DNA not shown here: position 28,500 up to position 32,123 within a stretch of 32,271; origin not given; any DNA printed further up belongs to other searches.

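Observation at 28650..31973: SAM / class III cyclase / STAND NTPase / TPR giant protein: an NLR-like architecture with a nucleotide cyclase in the effector position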

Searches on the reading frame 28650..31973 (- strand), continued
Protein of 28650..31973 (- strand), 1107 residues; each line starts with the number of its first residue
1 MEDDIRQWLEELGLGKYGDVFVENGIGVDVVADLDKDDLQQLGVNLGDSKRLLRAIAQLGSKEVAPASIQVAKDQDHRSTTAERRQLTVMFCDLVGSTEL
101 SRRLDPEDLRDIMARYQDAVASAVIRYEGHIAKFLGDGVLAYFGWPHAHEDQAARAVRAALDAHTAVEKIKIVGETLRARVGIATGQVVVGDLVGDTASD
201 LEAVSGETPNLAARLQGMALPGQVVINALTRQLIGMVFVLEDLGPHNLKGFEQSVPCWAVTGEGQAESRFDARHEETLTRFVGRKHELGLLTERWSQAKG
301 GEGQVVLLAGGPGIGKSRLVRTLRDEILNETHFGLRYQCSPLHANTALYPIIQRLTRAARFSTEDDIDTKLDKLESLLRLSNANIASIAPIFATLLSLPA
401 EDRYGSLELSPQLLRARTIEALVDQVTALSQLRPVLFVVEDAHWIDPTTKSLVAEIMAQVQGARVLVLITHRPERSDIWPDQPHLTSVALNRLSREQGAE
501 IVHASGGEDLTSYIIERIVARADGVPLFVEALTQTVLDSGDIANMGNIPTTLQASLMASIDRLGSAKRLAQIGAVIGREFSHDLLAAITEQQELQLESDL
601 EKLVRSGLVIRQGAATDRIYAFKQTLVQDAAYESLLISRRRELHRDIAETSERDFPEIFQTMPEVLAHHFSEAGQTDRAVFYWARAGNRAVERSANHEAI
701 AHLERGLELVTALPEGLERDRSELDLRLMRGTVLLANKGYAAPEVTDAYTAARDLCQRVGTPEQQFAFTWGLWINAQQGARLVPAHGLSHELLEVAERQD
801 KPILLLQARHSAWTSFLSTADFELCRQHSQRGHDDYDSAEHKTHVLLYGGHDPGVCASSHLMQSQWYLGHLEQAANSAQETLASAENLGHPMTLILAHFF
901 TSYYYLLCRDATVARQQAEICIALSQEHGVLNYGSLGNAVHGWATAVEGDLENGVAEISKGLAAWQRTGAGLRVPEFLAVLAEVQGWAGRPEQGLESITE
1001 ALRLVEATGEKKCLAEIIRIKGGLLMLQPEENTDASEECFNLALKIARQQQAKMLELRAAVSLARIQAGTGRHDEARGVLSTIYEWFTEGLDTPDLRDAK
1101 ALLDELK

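Call 91: find_encoding_contigs(protein=P0267, flank=10000, max_places=5)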
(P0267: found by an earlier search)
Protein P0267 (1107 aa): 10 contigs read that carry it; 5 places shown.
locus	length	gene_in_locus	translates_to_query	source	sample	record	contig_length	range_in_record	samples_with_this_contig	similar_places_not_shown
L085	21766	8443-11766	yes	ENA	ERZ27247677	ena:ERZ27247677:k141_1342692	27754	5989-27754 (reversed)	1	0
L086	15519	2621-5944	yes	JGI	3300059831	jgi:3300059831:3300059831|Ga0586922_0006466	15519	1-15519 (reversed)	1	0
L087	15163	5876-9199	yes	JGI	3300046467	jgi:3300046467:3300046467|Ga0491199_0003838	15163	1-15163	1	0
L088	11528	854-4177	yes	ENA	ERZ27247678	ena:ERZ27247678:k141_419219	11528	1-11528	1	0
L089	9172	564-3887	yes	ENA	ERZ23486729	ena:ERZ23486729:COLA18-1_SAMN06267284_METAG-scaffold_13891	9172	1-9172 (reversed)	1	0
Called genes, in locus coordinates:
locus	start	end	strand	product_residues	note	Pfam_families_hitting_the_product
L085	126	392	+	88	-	PF01527:HTH_Tnp_1, PF13551:HTH_29 (faint)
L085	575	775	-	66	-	-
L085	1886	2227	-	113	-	-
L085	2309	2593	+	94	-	-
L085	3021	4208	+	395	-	PF13433:Peripla_BP_5 (weak), PF13458:Peripla_BP_6, PF01094:ANF_receptor, PF13433:Peripla_BP_5 (weak)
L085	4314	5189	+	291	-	PF02653:BPD_transp_2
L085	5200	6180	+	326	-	PF02653:BPD_transp_2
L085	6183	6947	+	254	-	PF00005:ABC_tran, PF13304:AAA_21 (faint), PF12399:BCA_ABC_TP_C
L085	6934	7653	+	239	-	PF13304:AAA_21 (faint), PF00005:ABC_tran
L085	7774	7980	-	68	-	-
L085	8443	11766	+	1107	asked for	PF00536:SAM_1, PF07647:SAM_2, PF00211:Guanylate_cyc, PF13191:AAA_16, PF13424:TPR_12 (faint)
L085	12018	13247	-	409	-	PF01042:Ribonuc_L-PSP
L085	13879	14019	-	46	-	-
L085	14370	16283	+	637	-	PF13522:GATase_6, PF13537:GATase_7, PF00733:Asn_synthase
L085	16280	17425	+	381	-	PF13477:Glyco_trans_4_2, PF13439:Glyco_transf_4 (weak), PF13579:Glyco_trans_4_4, PF20706:GT4-conflict, PF00534:Glycos_transf_1, PF13692:Glyco_trans_1_4, PF13524:Glyco_trans_1_2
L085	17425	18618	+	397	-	PF04932:Wzy_C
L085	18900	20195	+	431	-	PF05221:AdoHcyase, PF00670:AdoHcyase_NAD, PF02826:2-Hacid_dh_C (faint)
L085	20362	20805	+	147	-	PF02367:TsaE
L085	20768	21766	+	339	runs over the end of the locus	PF01636:APH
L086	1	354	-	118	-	?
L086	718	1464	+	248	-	PF00106:adh_short, PF08659:KR, PF13561:adh_short_C2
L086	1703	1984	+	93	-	-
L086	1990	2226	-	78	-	-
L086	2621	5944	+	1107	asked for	PF00536:SAM_1, PF07647:SAM_2, PF00211:Guanylate_cyc, PF13191:AAA_16, PF13424:TPR_12 (faint)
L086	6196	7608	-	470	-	PF01042:Ribonuc_L-PSP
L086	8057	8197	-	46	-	-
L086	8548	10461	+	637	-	PF13522:GATase_6, PF13537:GATase_7, PF00733:Asn_synthase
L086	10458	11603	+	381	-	PF13477:Glyco_trans_4_2, PF13439:Glyco_transf_4 (weak), PF13579:Glyco_trans_4_4, PF20706:GT4-conflict, PF00534:Glycos_transf_1, PF13692:Glyco_trans_1_4, PF13524:Glyco_trans_1_2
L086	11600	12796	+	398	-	PF04932:Wzy_C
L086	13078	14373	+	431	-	PF05221:AdoHcyase, PF00670:AdoHcyase_NAD, PF02826:2-Hacid_dh_C (faint)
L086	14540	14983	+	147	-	PF02367:TsaE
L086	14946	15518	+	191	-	?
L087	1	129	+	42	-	?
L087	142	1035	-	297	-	PF13505:OMP_b-brl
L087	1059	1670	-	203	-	PF02870:Methyltransf_1N (weak), PF01035:DNA_binding_1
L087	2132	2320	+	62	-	-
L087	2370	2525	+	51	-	-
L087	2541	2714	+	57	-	-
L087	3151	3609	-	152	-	PF01042:Ribonuc_L-PSP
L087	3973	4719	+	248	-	PF00106:adh_short, PF08659:KR, PF13561:adh_short_C2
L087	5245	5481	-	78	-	-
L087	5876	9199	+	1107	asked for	PF00536:SAM_1, PF07647:SAM_2, PF00211:Guanylate_cyc, PF13191:AAA_16, PF13424:TPR_12 (faint)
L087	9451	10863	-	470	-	PF01042:Ribonuc_L-PSP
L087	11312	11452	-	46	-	-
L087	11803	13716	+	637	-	PF13522:GATase_6, PF13537:GATase_7, PF00733:Asn_synthase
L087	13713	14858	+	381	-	PF13477:Glyco_trans_4_2, PF13439:Glyco_transf_4 (weak), PF13579:Glyco_trans_4_4, PF20706:GT4-conflict, PF00534:Glycos_transf_1, PF13692:Glyco_trans_1_4, PF13524:Glyco_trans_1_2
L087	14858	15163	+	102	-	?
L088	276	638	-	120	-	-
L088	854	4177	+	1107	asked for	PF00536:SAM_1, PF07647:SAM_2, PF00211:Guanylate_cyc, PF13191:AAA_16, PF13424:TPR_12 (faint)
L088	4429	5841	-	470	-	PF01042:Ribonuc_L-PSP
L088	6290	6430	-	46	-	-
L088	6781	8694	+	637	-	PF13522:GATase_6, PF13537:GATase_7, PF00733:Asn_synthase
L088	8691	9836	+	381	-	PF13477:Glyco_trans_4_2, PF13439:Glyco_transf_4 (weak), PF13579:Glyco_trans_4_4, PF20706:GT4-conflict, PF00534:Glycos_transf_1, PF13692:Glyco_trans_1_4, PF13524:Glyco_trans_1_2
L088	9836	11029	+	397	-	PF04932:Wzy_C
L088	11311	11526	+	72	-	?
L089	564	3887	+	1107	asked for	PF00536:SAM_1, PF07647:SAM_2, PF00211:Guanylate_cyc, PF13191:AAA_16, PF13424:TPR_12 (faint)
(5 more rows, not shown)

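Call 95: search_protein_families(library=pfam, proteins=[L088:276-638:-, L085:575-775:-, L085:7774-7980:-, L087:5245-5481:-, L085:1886-2227:-, L085:2309-2593:+, L086:1703-1984:+, L085:126-392:+], max_evalue=1)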
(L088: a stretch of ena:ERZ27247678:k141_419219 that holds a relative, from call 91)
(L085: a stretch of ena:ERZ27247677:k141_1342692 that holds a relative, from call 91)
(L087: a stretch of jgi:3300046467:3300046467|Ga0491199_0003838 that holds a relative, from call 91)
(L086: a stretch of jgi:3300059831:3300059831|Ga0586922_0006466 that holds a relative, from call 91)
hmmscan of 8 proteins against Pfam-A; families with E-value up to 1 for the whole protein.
L088:276-638:- (120 aa): 0 families

L085:575-775:- (66 aa): 0 families

L085:7774-7980:- (68 aa): 0 families

L087:5245-5481:- (78 aa): 0 families

L085:1886-2227:- (113 aa): 0 families

L085:2309-2593:+ (94 aa): 2 families
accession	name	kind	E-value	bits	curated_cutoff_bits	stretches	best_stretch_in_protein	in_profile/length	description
PF09447.15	Cnl2_NKP2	-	0.022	15.3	27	0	15-35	10-30/65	Cnl2/NKP2 family protein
PF19209.5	CoV_S1_C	-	0.045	14.3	27.1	0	33-45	8-20/58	Coronavirus spike glycoprotein S1, C-terminal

L086:1703-1984:+ (93 aa): 0 families

L085:126-392:+ (88 aa): 9 families
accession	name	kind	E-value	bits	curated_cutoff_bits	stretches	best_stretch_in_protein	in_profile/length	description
PF01527.26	HTH_Tnp_1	-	1e-20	74.2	24.1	1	2-71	3-75/75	Transposase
PF13551.12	HTH_29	-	1.3e-05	25.6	28.1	1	14-45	4-36/64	Winged helix-turn helix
PF13518.12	HTH_28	-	4.7e-05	23.8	25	1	14-45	5-36/52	Helix-turn-helix domain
PF13384.12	HTH_23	-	0.00039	20.6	24.6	1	14-48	10-46/50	Homeodomain-like domain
PF19776.5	DUF6262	-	0.00091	19.8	29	1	17-76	29-87/110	Family of unknown function (DUF6262)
PF13022.12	HTH_Tnp_1_2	-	0.031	14.8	27.9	1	18-44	22-49/122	Helix-turn-helix of insertion element transposase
PF02796.21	HTH_7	-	0.12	13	23.8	1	19-40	19-40/45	Helix-turn-helix domain of resolvase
PF12802.13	MarR_2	-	0.18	12.5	27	1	8-37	7-36/61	MarR family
PF09339.16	HTH_IclR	-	0.19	11.9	22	1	13-37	10-34/52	IclR helix-turn-helix domain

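Call 96: search_dna_similar(query=L088:276-638:-, collection=plasmids, mode=protein, max_rows=12, max_evalue=0.001)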
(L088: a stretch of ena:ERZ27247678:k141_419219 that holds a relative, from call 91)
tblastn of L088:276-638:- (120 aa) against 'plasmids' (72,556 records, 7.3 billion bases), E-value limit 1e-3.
Records with a match: 5; places in all: 5; records where one place covers at least 80% of the query: 0.
Best place of each record, by identity: <60% 5.
By first word of the organism name: Ruegeria 1; Pseudorhodobacter 1; Octadecabacter 1; Azospirillum 1; Rhodobacter 1.
By predicted mobility (MOB-suite, as given by PLSDB): non-mobilizable 3; mobilizable 2.
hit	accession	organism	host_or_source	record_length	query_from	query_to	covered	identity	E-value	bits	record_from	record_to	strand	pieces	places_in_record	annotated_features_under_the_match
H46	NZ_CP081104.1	Ruegeria conchae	-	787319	1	58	48%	48.3%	2e-6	52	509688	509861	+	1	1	IS6 family transposase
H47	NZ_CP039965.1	Pseudorhodobacter turbinis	single bacterial isolate,Turban shell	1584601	2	56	46%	50.9%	2e-4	46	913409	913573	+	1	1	record has no annotation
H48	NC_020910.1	Octadecabacter arcticus 238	150 km offshore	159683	2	54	44%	50.9%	5e-6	51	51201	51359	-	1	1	none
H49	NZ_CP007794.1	Azospirillum argentinense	Triticum aestivum L.,Root,wheat ...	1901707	59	120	52%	41.9%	2e-4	46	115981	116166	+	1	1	record has no annotation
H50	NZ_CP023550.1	Rhodobacter sp. CZR27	cell culture,paddy soil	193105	59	120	52%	39.7%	1e-3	44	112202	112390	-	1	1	none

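Call 97: search_dna_similar(query=L087:5245-5481:-, collection=plasmids, mode=protein, max_rows=10, max_evalue=0.001)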
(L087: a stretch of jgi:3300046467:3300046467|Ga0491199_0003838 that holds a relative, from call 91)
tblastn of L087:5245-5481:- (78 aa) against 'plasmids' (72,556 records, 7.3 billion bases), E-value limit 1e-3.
No match.

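Call 99: get_annotated_region(hit=H46, flank=1500)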
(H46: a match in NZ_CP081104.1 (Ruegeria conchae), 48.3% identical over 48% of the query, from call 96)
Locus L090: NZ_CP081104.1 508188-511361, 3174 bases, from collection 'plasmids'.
description: Ruegeria conchae strain M340 plasmid unnamed1, complete sequence
organism: Ruegeria conchae (NCBI taxid 981384)
taxonomy: Bacteria; Pseudomonadota; Alphaproteobacteria; Rhodobacterales; Roseobacteraceae; Ruegeria; Ruegeria conchae
host: -; source: -; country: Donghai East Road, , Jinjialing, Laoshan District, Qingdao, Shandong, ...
typing (MOB-suite, as given by PLSDB): non-mobilizable
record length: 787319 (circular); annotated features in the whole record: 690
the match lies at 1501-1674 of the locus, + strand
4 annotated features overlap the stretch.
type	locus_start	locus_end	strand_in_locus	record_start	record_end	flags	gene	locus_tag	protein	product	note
CDS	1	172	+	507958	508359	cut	-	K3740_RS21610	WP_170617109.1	helix-turn-helix transcriptional regulator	-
CDS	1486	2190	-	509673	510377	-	-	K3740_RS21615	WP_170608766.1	IS6 family transposase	-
CDS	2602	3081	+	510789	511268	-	-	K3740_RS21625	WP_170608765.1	hypothetical protein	-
CDS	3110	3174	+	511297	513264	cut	-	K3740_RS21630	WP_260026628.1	molybdopterin-dependent oxidoreductase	-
